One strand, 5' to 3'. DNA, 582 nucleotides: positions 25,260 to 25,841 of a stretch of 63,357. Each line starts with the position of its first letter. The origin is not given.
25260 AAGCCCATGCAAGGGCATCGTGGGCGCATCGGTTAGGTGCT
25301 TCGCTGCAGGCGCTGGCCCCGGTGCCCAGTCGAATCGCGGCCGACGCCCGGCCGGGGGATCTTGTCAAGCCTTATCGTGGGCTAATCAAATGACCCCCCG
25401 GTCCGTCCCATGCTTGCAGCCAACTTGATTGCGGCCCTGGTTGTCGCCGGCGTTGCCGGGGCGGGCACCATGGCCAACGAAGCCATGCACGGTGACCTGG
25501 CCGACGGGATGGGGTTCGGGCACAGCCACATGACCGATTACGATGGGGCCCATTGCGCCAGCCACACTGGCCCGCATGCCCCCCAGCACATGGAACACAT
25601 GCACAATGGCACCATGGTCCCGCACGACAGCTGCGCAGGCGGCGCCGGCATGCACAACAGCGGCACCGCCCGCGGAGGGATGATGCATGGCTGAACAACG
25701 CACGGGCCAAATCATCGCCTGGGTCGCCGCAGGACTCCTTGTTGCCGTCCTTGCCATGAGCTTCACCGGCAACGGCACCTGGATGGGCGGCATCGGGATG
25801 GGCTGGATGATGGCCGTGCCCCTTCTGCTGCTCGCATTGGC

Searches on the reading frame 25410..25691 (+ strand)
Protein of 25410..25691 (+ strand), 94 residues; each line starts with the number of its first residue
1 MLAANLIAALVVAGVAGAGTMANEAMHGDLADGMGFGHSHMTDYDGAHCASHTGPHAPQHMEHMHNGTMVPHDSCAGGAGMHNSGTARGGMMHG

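Call 8: search_protein_families(library=pfam, proteins=[window:25410-25691:+], max_evalue=1)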
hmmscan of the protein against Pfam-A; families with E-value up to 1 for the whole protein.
window:25410-25691:+ (94 aa): 0 families

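Call 9: search_protein_families(library=ncbifam, proteins=[window:25410-25691:+], max_evalue=1)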
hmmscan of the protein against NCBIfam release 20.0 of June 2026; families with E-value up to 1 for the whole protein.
window:25410-25691:+ (94 aa): 1 family
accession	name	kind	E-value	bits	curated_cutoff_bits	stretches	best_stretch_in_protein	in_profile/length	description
NF033807.0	CopL_fam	subfamily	0.17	12.5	40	1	6-78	7-77/129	CopL family metal-binding regulatory protein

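Call 10: find_homologous_proteins(query=window:25410-25691:+, max_evalue=0.01)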
Query window:25410-25691:+ (94 aa): 4 proteins with E <= 0.01 among 36 candidates.
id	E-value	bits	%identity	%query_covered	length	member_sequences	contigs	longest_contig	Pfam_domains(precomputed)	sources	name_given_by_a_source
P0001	4.3e-53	196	100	100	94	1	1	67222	-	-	-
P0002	1.1e-23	102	58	97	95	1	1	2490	-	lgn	-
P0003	6.9e-23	99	57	97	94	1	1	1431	-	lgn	-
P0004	4.2e-19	87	59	87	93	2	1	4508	-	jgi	jgi:hypothetical protein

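Call 13: find_homologous_proteins(query=A1, max_evalue=0.1)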
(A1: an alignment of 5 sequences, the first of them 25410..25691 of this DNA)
Query A1 (5 sequences) (94 aa, profile of the alignment): 45 proteins with E <= 0.1 among 1351 candidates.
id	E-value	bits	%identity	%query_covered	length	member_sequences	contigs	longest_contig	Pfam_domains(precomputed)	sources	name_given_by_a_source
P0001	3.3e-38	148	100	100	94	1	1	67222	-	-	-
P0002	9.0e-38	146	58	97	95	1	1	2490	-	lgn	-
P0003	2.4e-37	145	57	97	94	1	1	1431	-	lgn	-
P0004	1.6e-36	142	59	87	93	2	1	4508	-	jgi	jgi:hypothetical protein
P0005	9.2e-35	137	61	88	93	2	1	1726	-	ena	-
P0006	6.4e-34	134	58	97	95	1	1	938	-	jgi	jgi:hypothetical protein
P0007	9.8e-33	130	44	85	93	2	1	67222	-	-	-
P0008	2.4e-32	129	61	88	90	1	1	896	-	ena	-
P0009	2.5e-32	129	55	90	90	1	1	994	-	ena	-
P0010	1.2e-31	127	60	88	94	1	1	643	-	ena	-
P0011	1.5e-31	126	59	83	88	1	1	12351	-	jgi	jgi:hypothetical protein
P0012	9.1e-31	124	55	88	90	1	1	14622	-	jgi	jgi:hypothetical protein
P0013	2.6e-30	122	55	100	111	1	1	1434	-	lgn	-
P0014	7.9e-30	121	56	96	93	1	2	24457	-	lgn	-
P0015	8.2e-30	121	55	100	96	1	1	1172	-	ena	-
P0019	7.7e-28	114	55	87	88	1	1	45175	-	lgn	-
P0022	6.0e-27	112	61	80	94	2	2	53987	-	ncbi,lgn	-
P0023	3.9e-26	109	52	76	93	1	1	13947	-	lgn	-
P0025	1.0e-25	108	57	99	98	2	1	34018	-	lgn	-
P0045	3.4e-8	51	45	59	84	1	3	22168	-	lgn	-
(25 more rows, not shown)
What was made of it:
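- Protein-level conservation in over 40 clusters (call 13).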

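Call 15: find_encoding_contigs(protein=P0022, flank=6000, max_places=3)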
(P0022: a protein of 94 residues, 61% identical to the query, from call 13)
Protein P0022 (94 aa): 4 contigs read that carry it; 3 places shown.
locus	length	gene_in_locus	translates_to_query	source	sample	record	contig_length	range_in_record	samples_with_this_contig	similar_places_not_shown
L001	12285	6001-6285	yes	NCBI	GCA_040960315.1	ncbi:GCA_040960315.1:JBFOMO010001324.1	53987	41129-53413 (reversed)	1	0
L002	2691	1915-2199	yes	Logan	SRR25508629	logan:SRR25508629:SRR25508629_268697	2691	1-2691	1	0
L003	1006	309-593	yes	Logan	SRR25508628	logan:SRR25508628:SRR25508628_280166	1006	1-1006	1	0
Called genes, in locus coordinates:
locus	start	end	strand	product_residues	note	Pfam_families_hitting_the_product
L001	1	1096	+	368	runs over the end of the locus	-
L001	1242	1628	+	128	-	PF00127:Copper-bind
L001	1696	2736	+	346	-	PF07731:Cu-oxidase_2, PF07732:Cu-oxidase_3, PF07731:Cu-oxidase_2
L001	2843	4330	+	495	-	PF13473:Cupredoxin_1 (faint), PF00127:Copper-bind, PF07731:Cu-oxidase_2, PF07732:Cu-oxidase_3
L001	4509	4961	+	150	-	-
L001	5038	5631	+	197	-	-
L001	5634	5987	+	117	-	-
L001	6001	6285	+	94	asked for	-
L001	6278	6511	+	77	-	-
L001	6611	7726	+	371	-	PF12704:MacB_PCD, PF02687:FtsX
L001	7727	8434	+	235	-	PF00005:ABC_tran, PF13191:AAA_16 (faint), PF13555:AAA_29 (weak)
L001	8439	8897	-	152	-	-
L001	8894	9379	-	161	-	-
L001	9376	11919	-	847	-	PF19335:HMBD, PF04945:YHS (weak), PF19335:HMBD, PF00122:E1-E2_ATPase, PF00702:Hydrolase, PF08282:Hydrolase_3 (faint)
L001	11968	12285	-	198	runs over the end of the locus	PF13404:HTH_AsnC-type, PF13412:HTH_24, PF24273:TRASH_HVO_1752_C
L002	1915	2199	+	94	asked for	-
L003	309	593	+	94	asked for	-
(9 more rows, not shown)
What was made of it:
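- L001 repeats the window's order cupredoxin-MCO-MCO-...-A-B and adds a CopA-type ATPase (HMBD, YHS) and an Lrp-TRASH regulator (call 15).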

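Call 16: find_encoding_contigs(protein=P0019, flank=6000, max_places=3)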
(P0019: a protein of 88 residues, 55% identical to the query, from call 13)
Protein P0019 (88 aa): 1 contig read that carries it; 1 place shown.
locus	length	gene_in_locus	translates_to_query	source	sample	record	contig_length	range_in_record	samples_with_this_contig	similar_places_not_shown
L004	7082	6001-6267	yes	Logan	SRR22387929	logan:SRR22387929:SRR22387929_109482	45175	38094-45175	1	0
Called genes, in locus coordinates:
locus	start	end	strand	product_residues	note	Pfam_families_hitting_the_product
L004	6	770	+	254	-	PF02586:SRAP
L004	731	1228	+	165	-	PF14622:Ribonucleas_3_3, PF00636:Ribonuclease_3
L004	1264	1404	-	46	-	-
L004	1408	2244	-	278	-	-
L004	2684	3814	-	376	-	PF00589:Phage_integrase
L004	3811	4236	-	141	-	-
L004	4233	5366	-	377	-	PF00589:Phage_integrase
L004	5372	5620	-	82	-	-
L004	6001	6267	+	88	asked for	-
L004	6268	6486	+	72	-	-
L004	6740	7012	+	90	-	-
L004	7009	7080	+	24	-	?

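Call 17: find_encoding_contigs(protein=P0025, flank=7000, max_places=2)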
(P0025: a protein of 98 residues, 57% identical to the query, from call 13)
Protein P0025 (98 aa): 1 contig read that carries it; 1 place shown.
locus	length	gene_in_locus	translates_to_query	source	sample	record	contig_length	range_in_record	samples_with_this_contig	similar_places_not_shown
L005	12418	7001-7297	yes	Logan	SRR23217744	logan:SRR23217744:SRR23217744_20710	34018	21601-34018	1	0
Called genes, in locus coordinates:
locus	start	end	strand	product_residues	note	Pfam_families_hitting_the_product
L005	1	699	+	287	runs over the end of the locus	-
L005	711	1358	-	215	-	PF00702:Hydrolase, PF12710:HAD, PF08282:Hydrolase_3 (weak)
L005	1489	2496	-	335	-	PF18093:Trm5_N, PF25133:TYW2_N_2, PF02475:TRM5-TYW2_MTfase, PF05175:MTS (weak), PF06325:PrmA (weak), PF09445:Methyltransf_15 (weak), PF13649:Methyltransf_25 (weak)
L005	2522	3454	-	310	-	-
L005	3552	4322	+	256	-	PF00590:TP_methylase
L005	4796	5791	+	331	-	PF02272:DHHA1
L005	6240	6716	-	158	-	PF03946:Ribosomal_L11_N, PF00298:Ribosomal_L11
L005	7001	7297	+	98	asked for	-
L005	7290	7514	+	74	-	-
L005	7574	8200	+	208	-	PF01813:ATP-synt_D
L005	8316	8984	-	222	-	PF03587:EMG1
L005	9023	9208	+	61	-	-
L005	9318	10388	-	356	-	PF06849:DUF1246, PF06973:DUF1297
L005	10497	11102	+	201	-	PF01812:5-FTHF_cyc-lig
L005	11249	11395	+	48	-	-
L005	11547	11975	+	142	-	-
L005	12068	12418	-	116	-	?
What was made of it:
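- Several copies have no copper gene nearby (calls 16, 17).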

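Call 18: find_encoding_contigs(protein=P0014, flank=7000, max_places=2)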
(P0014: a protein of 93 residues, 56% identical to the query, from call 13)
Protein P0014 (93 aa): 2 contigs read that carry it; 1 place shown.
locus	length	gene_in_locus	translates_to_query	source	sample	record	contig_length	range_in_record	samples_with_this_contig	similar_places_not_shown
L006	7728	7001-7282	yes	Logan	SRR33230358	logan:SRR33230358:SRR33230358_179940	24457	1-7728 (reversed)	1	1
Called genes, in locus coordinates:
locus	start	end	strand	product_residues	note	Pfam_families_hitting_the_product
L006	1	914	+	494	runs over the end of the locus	PF07690:MFS_1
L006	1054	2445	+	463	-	PF13439:Glyco_transf_4 (weak), PF21269:TreT_GT1 (weak), PF20706:GT4-conflict, PF00534:Glycos_transf_1, PF13692:Glyco_trans_1_4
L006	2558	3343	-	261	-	PF00702:Hydrolase (weak), PF05116:S6PP, PF08282:Hydrolase_3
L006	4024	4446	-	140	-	-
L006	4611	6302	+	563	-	PF07731:Cu-oxidase_2, PF07732:Cu-oxidase_3, PF00394:Cu-oxidase, PF07731:Cu-oxidase_2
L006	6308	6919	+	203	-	PF07187:DUF1405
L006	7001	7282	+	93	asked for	-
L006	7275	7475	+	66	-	-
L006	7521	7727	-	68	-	?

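Call 19: find_encoding_contigs(protein=P0045, flank=7000, max_places=2)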
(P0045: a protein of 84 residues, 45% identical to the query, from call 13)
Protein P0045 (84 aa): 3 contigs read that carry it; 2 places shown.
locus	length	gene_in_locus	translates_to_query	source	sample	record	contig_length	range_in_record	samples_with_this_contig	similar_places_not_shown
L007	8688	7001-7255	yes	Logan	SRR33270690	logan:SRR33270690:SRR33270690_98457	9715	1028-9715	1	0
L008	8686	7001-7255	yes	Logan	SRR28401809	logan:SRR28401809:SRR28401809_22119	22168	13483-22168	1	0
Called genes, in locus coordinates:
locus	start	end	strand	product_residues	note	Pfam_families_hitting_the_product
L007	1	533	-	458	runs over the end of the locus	PF00266:Aminotran_5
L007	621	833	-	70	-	-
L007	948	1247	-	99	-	-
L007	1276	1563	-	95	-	-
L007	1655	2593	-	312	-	PF00145:DNA_methylase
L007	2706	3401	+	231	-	-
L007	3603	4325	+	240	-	-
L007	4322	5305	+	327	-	PF00582:Usp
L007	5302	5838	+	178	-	PF02915:Rubrerythrin (faint)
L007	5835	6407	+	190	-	-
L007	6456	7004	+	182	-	-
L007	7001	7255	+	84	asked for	-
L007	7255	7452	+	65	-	-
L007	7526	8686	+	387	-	?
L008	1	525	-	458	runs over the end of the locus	PF00266:Aminotran_5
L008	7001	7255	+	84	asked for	-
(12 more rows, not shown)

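Call 25: find_related_loci(query=A3, collection=genome_contigs, flank=8000)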
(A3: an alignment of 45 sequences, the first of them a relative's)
Query A3 (94 aa) in genome_contigs; peptide patterns used: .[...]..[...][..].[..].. (x = any residue, [..] = any of these).
19 stretches matched a pattern; 7 encode a relative of the query (tblastn E <= 1e-3); 7 distinct loci.
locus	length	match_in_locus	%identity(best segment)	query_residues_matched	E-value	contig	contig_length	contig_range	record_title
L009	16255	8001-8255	51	1-84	3e-22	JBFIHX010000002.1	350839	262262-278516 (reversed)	MAG: Thermoplasmatota archaeon isolate Mix_sand11.2021.09.Z.34 k141_3146699_length_350839_cov_33.0003, whole genome shot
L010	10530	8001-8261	49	1-86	7e-22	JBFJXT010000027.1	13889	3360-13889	MAG: Thermoplasmatota archaeon isolate Mix_sand19.2022.05.G.64 k141_3443276_length_13889_cov_9.0000, whole genome shotgu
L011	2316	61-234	53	9-65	2e-14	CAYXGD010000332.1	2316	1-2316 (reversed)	MAG TPA_asm: uncultured Thermoplasmatales archaeon isolate SRP304980_co2_77 genome assembly, contig: NODE_82170_length_2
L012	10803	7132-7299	46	21-75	2e-12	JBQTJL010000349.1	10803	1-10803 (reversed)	MAG: Methanobacteriota archaeon isolate SAR81 c_000000231049, whole genome shotgun sequence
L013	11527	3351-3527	46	2-64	4e-11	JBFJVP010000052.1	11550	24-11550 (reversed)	MAG: Thermoplasmatota archaeon isolate Mix_sand19.2022.05.G.106 k141_1227287_length_11550_cov_11.1701, whole genome shot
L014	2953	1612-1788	44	2-64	9e-11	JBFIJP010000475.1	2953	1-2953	MAG: Thermoplasmatota archaeon isolate Mix_sand11.2021.09.Z.89 k141_1299742_length_2953_cov_16.5302, whole genome shotgu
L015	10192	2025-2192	47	7-66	8e-11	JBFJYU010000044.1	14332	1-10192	MAG: Thermoplasmatota archaeon isolate Mix_sand19.2022.05.G.95 k141_741270_length_14332_cov_13.0422, whole genome shotgu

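Call 30: predict_structure(alignment_id=A3)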
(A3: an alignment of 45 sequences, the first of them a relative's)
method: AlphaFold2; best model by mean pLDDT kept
length: 94 residues; sequences in the alignment: 45
mean_pLDDT: 71.8   pTM: 0.44
mean pLDDT of the five models: 71.8, 70.9, 70.5, 70.3, 67.0
residues with pLDDT >= 90: 18; 70-90: 34; 50-70: 29; < 50: 13
segments of 3 or more residues with pLDDT < 50: 84-94
pLDDT, mean of each block of 10 residues (from residue 1): 95 96 85 77 58 71 72 56 48 43
secondary structure, 60 per line:
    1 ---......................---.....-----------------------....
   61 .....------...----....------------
elements in order: H4-25 H29-33 H57-65 H79-82
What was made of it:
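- On PcoE/SilE-type metal sponge: AF2 models it as one long helix, residues 4-25 (call 30).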

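Call 33: search_protein_representatives(alignment_id=A1)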
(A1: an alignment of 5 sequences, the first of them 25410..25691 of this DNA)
Query: 5 sequences, 94 profile positions. Proteins with E-value up to 0.001 (for the whole library): 38; up to 1e-10: 16; up to 1e-30: 3. The best 38 are listed.
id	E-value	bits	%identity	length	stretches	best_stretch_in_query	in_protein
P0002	2.9e-38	146.2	-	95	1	2-94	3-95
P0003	7.7e-38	144.9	-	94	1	1-94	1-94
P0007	3.1e-33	130.1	-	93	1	1-93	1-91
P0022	1.9e-27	111.6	-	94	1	1-94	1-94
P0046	8.1e-19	83.9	-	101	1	8-89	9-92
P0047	3.3e-16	75.5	-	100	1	9-86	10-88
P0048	1.4e-14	70.3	-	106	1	2-85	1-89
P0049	2.1e-14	69.7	-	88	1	1-84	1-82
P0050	4.9e-14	68.6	-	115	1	2-92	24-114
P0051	1.6e-13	66.9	-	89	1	8-81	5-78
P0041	1.4e-12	63.9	-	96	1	10-90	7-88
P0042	4.2e-12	62.4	-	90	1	9-83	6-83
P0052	4.4e-12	62.3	-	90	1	4-89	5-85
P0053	1.5e-11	60.6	-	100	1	1-91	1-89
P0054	1.5e-11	60.6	-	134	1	9-82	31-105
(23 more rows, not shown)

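Call 34: fold_search(model_id=the predicted structure, library=pdb)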
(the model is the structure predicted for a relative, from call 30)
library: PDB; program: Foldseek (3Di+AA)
matches with E <= 10: 0; with E <= 0.001: 0
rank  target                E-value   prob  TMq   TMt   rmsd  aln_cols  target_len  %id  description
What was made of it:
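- On CupA-type membrane-anchored Cu chaperone: There is no Foldseek PDB match (call 34), and the domain is only about 70 aa.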

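Call 36: find_encoding_contigs(protein=P0012, flank=8000, max_places=1)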
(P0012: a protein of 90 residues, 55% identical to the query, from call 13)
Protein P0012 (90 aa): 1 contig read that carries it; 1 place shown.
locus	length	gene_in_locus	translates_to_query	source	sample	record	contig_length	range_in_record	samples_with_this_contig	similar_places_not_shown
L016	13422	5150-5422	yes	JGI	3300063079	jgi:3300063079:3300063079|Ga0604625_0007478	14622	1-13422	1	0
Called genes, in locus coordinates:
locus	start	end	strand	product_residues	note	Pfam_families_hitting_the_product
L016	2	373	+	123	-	?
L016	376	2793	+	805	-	PF00690:Cation_ATPase_N, PF00122:E1-E2_ATPase, PF00702:Hydrolase, PF13246:Cation_ATPase, PF12710:HAD (weak), PF08282:Hydrolase_3 (faint), PF00689:Cation_ATPase_C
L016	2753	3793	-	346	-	PF06695:Sm_multidrug_ex (weak)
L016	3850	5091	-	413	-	PF02308:MgtC, PF13194:DUF4010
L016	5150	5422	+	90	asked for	-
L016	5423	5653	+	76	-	-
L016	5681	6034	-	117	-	-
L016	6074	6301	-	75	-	PF14947:HTH_45 (weak)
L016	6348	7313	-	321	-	-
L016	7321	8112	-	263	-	PF00005:ABC_tran, PF13304:AAA_21 (weak)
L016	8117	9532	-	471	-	-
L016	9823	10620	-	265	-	PF02900:LigB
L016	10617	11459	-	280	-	-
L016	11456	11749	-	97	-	PF01253:SUI1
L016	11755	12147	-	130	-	PF07681:DoxX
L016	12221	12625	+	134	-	PF01638:HxlR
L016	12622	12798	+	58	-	-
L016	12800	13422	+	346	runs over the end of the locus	PF00296:Bac_luciferase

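Call 37: find_encoding_contigs(protein=P0023, flank=8000, max_places=1)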
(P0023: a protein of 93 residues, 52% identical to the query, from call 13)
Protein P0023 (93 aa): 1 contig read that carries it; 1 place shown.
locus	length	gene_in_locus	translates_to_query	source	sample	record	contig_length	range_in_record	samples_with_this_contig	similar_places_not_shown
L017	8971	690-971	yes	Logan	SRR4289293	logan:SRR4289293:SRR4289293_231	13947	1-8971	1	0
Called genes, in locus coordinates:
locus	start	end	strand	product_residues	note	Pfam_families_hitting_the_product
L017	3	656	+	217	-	?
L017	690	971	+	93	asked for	-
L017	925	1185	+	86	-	-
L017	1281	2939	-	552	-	-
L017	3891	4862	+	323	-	PF13365:Trypsin_2 (weak), PF00089:Trypsin (weak)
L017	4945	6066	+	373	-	PF00083:Sugar_tr, PF07690:MFS_1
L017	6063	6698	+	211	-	PF02628:COX15-CtaA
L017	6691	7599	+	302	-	PF01040:UbiA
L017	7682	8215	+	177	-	-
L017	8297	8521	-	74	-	PF00462:Glutaredoxin, PF13417:GST_N_3, PF13409:GST_N_2 (weak)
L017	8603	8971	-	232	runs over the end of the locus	PF01902:Diphthami_syn_2_N, PF28410:Diphthami_syn_2_C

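Call 38: find_encoding_contigs(protein=P0011, flank=8000, max_places=1)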
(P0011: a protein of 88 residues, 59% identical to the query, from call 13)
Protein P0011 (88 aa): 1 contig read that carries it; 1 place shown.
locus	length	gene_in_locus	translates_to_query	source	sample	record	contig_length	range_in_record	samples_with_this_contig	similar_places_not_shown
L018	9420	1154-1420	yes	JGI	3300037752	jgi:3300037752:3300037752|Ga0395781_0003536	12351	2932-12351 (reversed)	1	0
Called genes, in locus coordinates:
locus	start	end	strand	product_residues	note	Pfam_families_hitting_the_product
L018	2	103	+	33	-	?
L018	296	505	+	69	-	PF09954:DUF2188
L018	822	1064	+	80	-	-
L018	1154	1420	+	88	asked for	-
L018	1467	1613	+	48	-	-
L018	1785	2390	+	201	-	-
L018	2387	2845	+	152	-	-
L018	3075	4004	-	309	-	-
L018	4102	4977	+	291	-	-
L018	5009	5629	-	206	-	-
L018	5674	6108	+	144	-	PF01638:HxlR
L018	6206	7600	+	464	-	PF00999:Na_H_Exchanger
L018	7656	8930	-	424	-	PF00082:Peptidase_S8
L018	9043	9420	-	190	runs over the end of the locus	PF01161:PBP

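Call 64: search_solved_structures(query=A3, max_evalue=10)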
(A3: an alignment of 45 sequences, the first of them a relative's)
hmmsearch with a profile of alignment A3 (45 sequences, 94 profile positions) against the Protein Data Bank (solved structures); distinct sequences matched with E-value up to 10: 1.
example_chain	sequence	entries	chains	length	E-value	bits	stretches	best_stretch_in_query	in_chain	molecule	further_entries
3kv5_D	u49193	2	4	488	1.2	12.6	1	26-66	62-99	JmjC domain-containing histone demethylation protein 1D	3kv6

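Call 68: find_encoding_contigs(protein=P0046, flank=5000, max_places=2)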
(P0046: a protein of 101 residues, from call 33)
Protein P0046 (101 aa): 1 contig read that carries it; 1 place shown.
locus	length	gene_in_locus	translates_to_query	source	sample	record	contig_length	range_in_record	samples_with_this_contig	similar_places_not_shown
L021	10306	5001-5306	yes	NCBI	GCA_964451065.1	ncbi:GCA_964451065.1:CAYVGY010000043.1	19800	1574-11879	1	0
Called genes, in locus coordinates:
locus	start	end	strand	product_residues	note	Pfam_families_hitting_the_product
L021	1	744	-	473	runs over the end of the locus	PF01883:FeS_assembly_P, PF01656:CbiA, PF09140:MipZ (weak), PF10609:ParA, PF13614:AAA_31, PF06155:GBBH-like_N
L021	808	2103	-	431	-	-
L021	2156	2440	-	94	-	PF24365:DUF7521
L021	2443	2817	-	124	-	PF12840:HTH_20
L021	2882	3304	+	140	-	PF00582:Usp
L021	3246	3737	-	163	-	-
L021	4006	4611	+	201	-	-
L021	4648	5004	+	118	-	-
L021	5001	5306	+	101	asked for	-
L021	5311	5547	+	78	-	-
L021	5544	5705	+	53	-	-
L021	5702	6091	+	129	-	-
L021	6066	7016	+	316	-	PF07731:Cu-oxidase_2, PF07732:Cu-oxidase_3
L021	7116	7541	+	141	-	-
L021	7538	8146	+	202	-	PF07732:Cu-oxidase_3 (weak), PF07731:Cu-oxidase_2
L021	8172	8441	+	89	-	-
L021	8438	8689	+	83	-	-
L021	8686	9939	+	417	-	-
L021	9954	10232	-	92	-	PF24365:DUF7521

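Call 70: search_protein_families(library=pfam, proteins=[L001:5038-5628:+, L001:5634-5984:+, L021:4006-4608:+, L021:4648-5001:+, L009:7540-7995:+, L007:5835-6404:+, L007:6456-7001:+, L001:4509-4958:+, L013:2642-3178:+], max_evalue=1)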
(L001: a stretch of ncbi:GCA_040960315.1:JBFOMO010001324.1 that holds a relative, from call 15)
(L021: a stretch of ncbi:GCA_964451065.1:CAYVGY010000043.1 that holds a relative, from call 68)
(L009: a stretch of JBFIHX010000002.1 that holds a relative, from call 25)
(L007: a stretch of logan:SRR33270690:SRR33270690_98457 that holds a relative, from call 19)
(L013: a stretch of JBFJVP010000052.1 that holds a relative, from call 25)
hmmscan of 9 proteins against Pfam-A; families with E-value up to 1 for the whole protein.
L001:5038-5628:+ (197 aa): 3 families
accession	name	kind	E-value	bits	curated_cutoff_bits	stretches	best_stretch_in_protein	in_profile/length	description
PF07666.16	MpPF26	-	0.0049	17.3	37.2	1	50-102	12-70/75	M penetrans paralogue family 26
PF13962.11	PGG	-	0.042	14.1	24.1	1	134-191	53-115/116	Domain of unknown function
PF02990.21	EMP70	-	0.086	11.9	27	1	29-116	273-362/517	Endomembrane protein 70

L001:5634-5984:+ (117 aa): 3 families
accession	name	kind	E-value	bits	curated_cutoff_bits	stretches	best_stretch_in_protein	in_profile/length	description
PF05360.19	YiaAB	-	0.037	14.7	26.6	1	9-31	8-29/53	yiaA/B two helix domain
PF02687.27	FtsX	-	0.082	13.4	25.5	1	68-115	64-116/120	FtsX-like permease C-terminal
PF06210.16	DUF1003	-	0.12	13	27.4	1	69-101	11-44/103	Protein of unknown function (DUF1003)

L021:4006-4608:+ (201 aa): 1 family
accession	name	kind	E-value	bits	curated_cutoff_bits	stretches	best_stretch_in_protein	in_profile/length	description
PF13962.11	PGG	-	0.044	14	24.1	1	130-193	52-114/116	Domain of unknown function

L021:4648-5001:+ (118 aa): 3 families
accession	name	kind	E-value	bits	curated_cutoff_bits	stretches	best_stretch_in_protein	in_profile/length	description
PF02687.27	FtsX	-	0.071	13.6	25.5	1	68-116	68-117/120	FtsX-like permease C-terminal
PF00482.28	T2SSF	-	0.53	10.7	25.2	0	63-100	33-66/125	Type II secretion system (T2SS), protein F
PF01127.27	Sdh_cyt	-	0.61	10.6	25.8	1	67-117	40-87/122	Succinate dehydrogenase/Fumarate reductase transmembrane subunit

L009:7540-7995:+ (152 aa): 1 family
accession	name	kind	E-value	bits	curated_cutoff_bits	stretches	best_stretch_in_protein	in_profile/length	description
PF07681.17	DoxX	-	0.0047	18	23.6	1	2-102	5-83/85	DoxX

L007:5835-6404:+ (190 aa): 2 families
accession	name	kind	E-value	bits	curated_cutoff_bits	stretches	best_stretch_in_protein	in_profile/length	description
PF07681.17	DoxX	-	0.0046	18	23.6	1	40-138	3-80/85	DoxX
PF04173.18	DoxD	-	0.022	15.1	22.7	1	42-137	5-102/167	TQO small subunit DoxD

L007:6456-7001:+ (182 aa): 1 family
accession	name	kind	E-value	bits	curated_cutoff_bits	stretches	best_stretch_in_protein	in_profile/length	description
PF18546.6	MetOD1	-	0.16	12.4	23.8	1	96-163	76-141/142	Methanogen output domain 1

L001:4509-4958:+ (150 aa): 0 families

L013:2642-3178:+ (179 aa): 0 families
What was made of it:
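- The DoxX Pfam hits are below the curated cutoff (18 bits vs 23.6, call 70).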

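Call 79: search_protein_families(library=ncbifam, alignment_id=A3, max_evalue=1)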
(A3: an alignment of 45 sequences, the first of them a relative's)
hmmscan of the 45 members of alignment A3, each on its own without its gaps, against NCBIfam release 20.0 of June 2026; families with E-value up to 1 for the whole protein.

A. member 1, P0001 (94 aa): 1 family
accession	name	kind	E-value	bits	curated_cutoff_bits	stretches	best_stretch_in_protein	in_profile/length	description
NF033807.0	CopL_fam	subfamily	0.17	12.5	40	1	6-78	7-77/129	CopL family metal-binding regulatory protein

B. families by the number of members that match (of 45 scanned): 8 families
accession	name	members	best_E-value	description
NF033807.0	CopL_fam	2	0.097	CopL family metal-binding regulatory protein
NF012151.0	penta_rpt_QnrAS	1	0.05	QnrAS family quinolone resistance pentapeptide repeat protein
NF041600.1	cyt_ox_CcoM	1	0.095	cytochrome c oxidase subunit CcoM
NF007870.0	PRK10577.2-1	1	0.098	Fe(3+)-hydroxamate ABC transporter permease FhuB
NF004191.0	PRK05646.1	1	0.15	lipid A biosynthesis lauroyl acyltransferase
NF046122.1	morpho_MmpA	1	0.21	morphogenic membrane protein MmpA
NF008991.0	PRK12334.2-3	1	0.3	nucleoside triphosphate pyrophosphohydrolase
NF053612.1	anchor_PA1041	1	0.39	PA1041 family peptidoglycan-binding anchor lipoprotein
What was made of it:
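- On CopL_fam (NCBIfam NF033807): Only 2 of 45 members hit, best E=0.097 (call 79).
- Closest known: CopL family metal-binding regulatory protein. Different: The score is 12.5 bits against a cutoff of 40, and only 2 of 45 members give even a weak hit (calls 9, 79).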
